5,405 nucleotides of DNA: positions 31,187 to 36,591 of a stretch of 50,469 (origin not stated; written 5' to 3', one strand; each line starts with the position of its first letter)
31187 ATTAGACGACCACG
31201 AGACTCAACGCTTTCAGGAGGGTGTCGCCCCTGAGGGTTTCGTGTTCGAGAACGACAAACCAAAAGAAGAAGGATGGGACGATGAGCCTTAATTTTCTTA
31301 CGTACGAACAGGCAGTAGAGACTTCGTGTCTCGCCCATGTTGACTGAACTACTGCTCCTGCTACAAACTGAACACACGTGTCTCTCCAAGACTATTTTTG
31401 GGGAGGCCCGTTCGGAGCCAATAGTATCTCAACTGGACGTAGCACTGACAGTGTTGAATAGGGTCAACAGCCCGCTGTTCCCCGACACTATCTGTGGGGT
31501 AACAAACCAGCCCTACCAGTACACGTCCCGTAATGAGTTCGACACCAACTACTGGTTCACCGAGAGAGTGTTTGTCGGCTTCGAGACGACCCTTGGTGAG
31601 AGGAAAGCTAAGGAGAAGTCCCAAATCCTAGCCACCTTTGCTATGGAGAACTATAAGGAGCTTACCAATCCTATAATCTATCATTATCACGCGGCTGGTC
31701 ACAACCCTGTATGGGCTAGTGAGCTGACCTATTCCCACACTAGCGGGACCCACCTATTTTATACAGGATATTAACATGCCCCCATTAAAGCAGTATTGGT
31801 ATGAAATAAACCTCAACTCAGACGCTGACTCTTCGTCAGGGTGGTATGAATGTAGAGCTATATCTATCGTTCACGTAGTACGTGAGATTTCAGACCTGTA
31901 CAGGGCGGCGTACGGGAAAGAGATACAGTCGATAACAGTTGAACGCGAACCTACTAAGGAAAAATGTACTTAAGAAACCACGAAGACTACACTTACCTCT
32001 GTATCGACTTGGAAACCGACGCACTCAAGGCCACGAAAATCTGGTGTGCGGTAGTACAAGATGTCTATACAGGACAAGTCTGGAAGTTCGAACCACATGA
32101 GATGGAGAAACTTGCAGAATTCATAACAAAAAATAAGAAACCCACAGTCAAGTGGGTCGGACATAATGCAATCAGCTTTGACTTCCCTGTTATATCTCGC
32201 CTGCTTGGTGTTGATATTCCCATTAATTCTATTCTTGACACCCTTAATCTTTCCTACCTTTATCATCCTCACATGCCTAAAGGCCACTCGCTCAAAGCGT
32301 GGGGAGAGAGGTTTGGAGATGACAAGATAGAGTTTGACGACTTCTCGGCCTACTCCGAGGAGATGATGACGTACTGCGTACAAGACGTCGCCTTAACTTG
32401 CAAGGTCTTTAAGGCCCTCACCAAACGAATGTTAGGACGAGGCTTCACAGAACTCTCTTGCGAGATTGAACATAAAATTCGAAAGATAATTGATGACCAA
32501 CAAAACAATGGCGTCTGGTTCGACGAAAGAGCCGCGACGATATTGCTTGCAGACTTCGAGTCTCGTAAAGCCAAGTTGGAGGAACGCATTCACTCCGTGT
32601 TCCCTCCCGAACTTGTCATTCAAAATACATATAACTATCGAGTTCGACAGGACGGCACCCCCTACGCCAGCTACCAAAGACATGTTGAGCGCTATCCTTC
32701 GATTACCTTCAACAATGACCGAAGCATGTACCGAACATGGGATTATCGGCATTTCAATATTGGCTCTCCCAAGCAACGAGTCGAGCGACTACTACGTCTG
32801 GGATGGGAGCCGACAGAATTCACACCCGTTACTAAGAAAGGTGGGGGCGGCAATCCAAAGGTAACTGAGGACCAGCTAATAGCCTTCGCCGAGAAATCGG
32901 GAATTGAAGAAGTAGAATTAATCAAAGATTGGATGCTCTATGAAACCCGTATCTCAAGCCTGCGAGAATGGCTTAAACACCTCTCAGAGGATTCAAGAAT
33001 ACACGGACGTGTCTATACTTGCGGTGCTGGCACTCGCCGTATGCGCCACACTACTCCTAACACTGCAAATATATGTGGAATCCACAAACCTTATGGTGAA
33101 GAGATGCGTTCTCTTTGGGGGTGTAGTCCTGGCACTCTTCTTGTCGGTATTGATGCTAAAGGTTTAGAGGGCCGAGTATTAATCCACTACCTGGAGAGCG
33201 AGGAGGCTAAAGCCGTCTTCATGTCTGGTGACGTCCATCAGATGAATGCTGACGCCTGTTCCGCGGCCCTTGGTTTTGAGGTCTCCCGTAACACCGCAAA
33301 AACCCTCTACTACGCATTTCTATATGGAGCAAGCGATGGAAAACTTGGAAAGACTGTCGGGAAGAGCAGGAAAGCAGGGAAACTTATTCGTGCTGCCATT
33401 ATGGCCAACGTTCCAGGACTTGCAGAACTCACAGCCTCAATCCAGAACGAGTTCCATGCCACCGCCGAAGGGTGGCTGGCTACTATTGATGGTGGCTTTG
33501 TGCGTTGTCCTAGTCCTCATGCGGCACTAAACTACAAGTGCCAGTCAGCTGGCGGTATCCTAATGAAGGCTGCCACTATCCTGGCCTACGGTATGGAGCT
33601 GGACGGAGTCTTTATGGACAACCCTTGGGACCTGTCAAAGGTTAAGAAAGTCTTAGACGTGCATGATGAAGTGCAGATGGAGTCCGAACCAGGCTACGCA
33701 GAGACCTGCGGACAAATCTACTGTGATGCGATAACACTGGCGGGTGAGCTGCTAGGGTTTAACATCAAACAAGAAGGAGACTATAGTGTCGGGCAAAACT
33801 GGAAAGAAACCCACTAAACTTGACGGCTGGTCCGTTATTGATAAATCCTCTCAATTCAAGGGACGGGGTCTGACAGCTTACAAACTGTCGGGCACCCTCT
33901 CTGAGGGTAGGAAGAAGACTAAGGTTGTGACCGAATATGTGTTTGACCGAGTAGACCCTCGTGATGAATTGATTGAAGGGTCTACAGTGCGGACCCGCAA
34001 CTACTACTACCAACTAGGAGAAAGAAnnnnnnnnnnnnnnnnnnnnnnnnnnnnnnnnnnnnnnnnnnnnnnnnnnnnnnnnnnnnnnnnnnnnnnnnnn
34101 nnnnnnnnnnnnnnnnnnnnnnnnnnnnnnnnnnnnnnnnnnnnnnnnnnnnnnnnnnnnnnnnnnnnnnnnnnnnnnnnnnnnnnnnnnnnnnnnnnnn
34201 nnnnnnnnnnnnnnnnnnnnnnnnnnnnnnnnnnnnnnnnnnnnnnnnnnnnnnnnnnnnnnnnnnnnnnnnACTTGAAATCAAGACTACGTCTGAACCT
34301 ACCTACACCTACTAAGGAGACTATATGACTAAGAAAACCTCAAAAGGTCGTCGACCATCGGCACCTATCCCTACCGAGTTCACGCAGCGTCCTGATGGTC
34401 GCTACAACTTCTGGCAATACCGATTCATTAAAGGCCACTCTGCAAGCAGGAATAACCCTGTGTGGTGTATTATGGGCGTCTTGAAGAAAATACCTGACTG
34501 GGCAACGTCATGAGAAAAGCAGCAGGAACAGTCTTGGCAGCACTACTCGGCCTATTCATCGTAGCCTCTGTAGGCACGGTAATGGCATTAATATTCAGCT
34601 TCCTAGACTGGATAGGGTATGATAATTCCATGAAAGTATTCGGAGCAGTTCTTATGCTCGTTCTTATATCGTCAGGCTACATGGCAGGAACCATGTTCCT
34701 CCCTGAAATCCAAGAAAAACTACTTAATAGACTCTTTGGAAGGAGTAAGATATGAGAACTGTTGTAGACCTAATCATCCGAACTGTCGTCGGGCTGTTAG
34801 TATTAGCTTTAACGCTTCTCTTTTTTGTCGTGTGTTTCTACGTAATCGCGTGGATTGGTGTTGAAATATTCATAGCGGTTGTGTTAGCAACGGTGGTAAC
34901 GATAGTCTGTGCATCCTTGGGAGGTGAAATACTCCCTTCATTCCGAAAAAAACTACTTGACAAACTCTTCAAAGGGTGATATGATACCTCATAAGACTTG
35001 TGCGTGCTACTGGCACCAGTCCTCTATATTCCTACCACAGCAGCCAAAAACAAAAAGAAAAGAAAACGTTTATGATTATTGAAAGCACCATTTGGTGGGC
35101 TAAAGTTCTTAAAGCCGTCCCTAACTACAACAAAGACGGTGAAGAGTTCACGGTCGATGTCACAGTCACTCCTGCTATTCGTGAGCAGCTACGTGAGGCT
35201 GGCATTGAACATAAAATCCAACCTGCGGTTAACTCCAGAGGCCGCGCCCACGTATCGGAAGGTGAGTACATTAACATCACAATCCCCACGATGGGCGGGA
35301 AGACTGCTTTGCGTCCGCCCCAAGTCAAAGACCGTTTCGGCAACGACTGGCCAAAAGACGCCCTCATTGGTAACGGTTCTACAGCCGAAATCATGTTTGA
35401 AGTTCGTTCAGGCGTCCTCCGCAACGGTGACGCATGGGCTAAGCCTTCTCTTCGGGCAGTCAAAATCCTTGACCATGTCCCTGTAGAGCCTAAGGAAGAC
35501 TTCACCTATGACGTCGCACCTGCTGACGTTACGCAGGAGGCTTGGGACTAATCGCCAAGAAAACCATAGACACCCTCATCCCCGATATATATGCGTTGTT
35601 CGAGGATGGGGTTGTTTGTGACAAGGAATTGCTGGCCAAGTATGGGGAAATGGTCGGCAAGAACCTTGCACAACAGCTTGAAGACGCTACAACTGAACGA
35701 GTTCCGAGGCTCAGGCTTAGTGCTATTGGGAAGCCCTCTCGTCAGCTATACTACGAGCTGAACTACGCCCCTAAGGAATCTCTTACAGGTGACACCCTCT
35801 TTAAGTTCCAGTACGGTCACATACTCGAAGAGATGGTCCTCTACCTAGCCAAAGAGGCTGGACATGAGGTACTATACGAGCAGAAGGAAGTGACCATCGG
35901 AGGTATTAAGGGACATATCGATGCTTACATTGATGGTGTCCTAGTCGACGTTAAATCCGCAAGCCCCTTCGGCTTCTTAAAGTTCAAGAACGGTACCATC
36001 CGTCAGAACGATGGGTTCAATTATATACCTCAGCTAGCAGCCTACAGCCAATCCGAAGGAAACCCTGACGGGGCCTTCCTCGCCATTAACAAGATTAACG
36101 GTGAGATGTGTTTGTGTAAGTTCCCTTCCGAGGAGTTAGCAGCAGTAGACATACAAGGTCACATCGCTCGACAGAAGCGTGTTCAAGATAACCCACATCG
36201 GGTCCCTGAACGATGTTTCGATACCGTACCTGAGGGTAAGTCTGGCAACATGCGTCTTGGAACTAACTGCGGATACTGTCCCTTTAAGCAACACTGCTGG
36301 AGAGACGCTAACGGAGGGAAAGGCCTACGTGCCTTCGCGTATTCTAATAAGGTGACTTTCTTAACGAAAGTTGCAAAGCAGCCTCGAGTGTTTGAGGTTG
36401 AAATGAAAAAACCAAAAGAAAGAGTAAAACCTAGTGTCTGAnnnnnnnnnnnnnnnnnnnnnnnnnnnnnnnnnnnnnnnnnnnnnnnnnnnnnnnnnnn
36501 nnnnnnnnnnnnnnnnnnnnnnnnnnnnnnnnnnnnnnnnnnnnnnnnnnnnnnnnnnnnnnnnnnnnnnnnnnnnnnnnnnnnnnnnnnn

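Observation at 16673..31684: Thirteen same-strand copies of an exact 11-mer (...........) confined to the rightward early arm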

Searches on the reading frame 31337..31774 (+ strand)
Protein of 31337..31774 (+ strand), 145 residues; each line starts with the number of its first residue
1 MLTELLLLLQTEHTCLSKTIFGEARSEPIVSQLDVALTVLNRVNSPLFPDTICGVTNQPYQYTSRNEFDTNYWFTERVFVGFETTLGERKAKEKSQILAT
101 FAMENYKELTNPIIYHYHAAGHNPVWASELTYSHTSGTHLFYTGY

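Call 9: search_protein_families(library=pfam, proteins=[window:31337-31774:+], max_evalue=0.1)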
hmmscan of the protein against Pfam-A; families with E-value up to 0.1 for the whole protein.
window:31337-31774:+ (145 aa): 1 family
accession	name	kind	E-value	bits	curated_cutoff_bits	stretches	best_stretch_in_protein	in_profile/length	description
PF07486.17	Hydrolase_2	-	6.3e-13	49.6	27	1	27-142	2-100/100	Cell Wall Hydrolase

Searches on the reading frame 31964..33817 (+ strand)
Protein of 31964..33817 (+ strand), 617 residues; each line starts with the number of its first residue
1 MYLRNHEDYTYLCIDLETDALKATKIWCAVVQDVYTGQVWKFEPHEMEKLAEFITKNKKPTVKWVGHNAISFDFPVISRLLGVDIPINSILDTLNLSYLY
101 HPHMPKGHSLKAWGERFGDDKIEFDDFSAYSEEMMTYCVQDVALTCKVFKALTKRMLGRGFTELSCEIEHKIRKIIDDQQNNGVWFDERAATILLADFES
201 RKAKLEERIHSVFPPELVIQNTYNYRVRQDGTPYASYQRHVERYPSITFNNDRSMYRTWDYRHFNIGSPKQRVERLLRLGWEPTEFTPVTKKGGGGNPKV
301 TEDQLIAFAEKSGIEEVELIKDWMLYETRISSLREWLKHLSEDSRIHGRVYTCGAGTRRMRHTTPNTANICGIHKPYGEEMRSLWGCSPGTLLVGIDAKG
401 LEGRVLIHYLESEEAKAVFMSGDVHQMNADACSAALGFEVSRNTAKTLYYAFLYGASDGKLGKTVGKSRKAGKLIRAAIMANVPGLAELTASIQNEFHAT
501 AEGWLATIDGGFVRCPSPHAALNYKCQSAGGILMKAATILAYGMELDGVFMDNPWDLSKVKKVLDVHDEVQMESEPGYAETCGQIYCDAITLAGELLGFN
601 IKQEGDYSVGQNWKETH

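Call 6: search_protein_families(library=pfam, proteins=[window:31964-33817:+], max_evalue=0.01)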
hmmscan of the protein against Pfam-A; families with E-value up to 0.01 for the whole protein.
window:31964-33817:+ (617 aa): 3 families
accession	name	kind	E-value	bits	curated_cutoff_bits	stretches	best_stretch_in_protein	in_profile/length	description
PF00476.26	DNA_pol_A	-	1.9e-26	93.4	34.3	1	254-615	21-381/381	DNA polymerase family A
PF01612.26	DNA_pol_A_exo1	-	3.8e-08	33.8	23.6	1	4-156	15-172/173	3'-5' exonuclease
PF13482.12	RNase_H_2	-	0.002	18.5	22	0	12-112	1-108/165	RNase_H superfamily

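Call 11: search_dna_similar(query=window:31964-33817:+, collection=phages, mode=protein, max_rows=25)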
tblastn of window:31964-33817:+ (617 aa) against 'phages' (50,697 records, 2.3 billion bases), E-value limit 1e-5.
Records with a match: 3271; places in all: 3526; records where one place covers at least 80% of the query: 1558.
Best place of each record, by identity: <60% 3271.
By first word of the organism name: Escherichia 645; Klebsiella 490; Pseudomonas 450; Mycobacterium 360; Vibrio 229; Salmonella 179; Yersinia 84; Aeromonas 58; Caulobacter 40; Enterobacter 37; and 92 more.
By host as written in the record: - 499; Mycobacterium smegmatis mc2 155 246; Klebsiella pneumoniae 241; Escherichia coli 235; Pseudomonas aeruginosa 116; Mycobacterium smegmatis mc#155 50; Pseudomonas aeruginosa PAO1 45; Vibrio cholerae 42; and 702 more.
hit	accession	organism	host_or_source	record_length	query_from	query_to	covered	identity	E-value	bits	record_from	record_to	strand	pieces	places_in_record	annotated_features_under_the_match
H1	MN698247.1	Pelagibacter phage HTVC115P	Candidatus Pelagibacter sp. HTCC7211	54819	12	617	98%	36.4%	3e-107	361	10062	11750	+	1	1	DNA polymerase | hypothetical protein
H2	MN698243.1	Pelagibacter phage HTVC104P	Candidatus Pelagibacter sp. HTCC7211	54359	9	617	99%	35.2%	1e-103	350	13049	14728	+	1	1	DNA polymerase | hypothetical protein | DNA primase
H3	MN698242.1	Pelagibacter phage HTVC103P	Candidatus Pelagibacter sp. HTCC7211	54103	9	617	99%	35.1%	5e-103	348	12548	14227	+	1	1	DNA polymerase | hypothetical protein | DNA primase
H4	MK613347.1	Roseobacter phage CRP-5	Rhodobacteraceae bacterium FZCC0040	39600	14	617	93%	35.6%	3e-44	323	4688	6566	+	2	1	DNA polymerase (x2)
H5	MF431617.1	Lentibacter phage vB_LenP_ICBM1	Lentibacter sp. SH36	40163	12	617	98%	32.3%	5e-82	287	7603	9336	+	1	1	DNA polymerase A | hypothetical protein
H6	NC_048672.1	Lentibacter phage vB_LenP_ICBM1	Lentibacter sp. SH36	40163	12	617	98%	32.3%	5e-82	287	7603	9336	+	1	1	DNA polymerase I | hypothetical protein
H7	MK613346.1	Roseobacter phage CRP-4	Rhodobacteraceae bacterium FZCC0023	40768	5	617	99%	31.9%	6e-80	281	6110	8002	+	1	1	DNA polymerase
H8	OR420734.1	Roseobacter phage CRP-804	Paracoccaceae bacterium strain FZCC0196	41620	10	617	99%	31.9%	5e-82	287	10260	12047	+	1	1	DNA polymerase | hypothetical protein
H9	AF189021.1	Roseobacter phage SIO1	Rosebacter SIO67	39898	12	617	98%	32.0%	2e-81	286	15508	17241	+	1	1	RP DNA pol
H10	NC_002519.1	Roseobacter phage SIO1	Rosebacter SIO67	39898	12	617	98%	32.0%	2e-81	286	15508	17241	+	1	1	DNA polymerase I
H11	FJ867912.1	Siovirus americense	-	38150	12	617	98%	32.0%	3e-81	285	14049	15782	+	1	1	record has no annotation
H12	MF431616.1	Lentibacter phage vB_LenP_ICBM2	Lentibacter sp. SH36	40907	12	617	93%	33.6%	2e-39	306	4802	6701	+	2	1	DNA polymerase A, polymerase domain | DNA polymerase, 3'-5' exonuclease domain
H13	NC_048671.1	Lentibacter phage vB_LenP_ICBM2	Lentibacter sp. SH36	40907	12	617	93%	33.6%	2e-39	306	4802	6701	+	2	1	DNA polymerase I | DNA polymerase exonuclease subunit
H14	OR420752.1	Roseobacter phage CRP-403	Paracoccaceae bacterium strain FZCC0037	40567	15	617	98%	31.9%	3e-79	280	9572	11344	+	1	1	DNA polymerase | hypothetical protein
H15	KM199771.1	Mesorhizobium phage vB_MloP_Lo5R7ANS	Mesorhizobium loti R7ANS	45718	12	617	98%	31.7%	2e-75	268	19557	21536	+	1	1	putative DNA polymerase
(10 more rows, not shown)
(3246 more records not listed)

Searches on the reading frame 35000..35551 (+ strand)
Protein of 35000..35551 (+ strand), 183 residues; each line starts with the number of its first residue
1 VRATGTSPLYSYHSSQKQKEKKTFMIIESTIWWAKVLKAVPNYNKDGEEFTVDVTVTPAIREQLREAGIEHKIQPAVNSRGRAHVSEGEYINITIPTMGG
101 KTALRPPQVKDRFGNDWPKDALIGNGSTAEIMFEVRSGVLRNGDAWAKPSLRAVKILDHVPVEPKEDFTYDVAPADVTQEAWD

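Call 13: search_protein_families(library=pfam, proteins=[window:35000-35551:+], max_evalue=0.01)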
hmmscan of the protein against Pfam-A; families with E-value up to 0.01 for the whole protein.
window:35000-35551:+ (183 aa): 0 families

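Call 39: search_protein_families(library=phrogs, proteins=[window:35000-35548:+], max_evalue=0.01)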
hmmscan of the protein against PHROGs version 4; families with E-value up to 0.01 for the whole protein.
window:35000-35548:+ (183 aa): 1 family
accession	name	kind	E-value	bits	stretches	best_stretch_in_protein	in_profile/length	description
phrog_37869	-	unknown function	3e-07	31.3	1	21-134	17-124/192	-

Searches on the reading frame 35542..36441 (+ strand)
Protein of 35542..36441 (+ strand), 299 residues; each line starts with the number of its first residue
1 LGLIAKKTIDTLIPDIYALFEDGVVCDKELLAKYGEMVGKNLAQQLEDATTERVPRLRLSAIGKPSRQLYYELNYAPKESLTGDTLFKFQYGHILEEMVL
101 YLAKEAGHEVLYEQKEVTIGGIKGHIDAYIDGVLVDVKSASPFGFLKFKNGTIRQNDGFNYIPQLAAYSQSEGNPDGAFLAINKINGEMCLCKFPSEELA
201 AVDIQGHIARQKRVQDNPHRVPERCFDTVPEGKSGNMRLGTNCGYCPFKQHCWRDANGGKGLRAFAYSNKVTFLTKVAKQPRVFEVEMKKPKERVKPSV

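Call 13: search_protein_families(library=pfam, proteins=[window:35542-36441:+], max_evalue=0.01)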
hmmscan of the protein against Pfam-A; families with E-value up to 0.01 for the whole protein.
window:35542-36441:+ (299 aa): 0 families

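Call 39: search_protein_families(library=phrogs, proteins=[window:35542-36438:+], max_evalue=0.01)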
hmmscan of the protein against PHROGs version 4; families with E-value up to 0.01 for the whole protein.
window:35542-36438:+ (299 aa): 2 families
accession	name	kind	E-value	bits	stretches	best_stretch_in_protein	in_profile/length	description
phrog_1990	-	DNA, RNA and nucleotide metabolism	5.8e-40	138.5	1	29-275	12-262/290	Cas4-domain exonuclease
phrog_1706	-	DNA, RNA and nucleotide metabolism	2e-16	61.3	1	36-268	26-258/293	CRISPR/Cas system associated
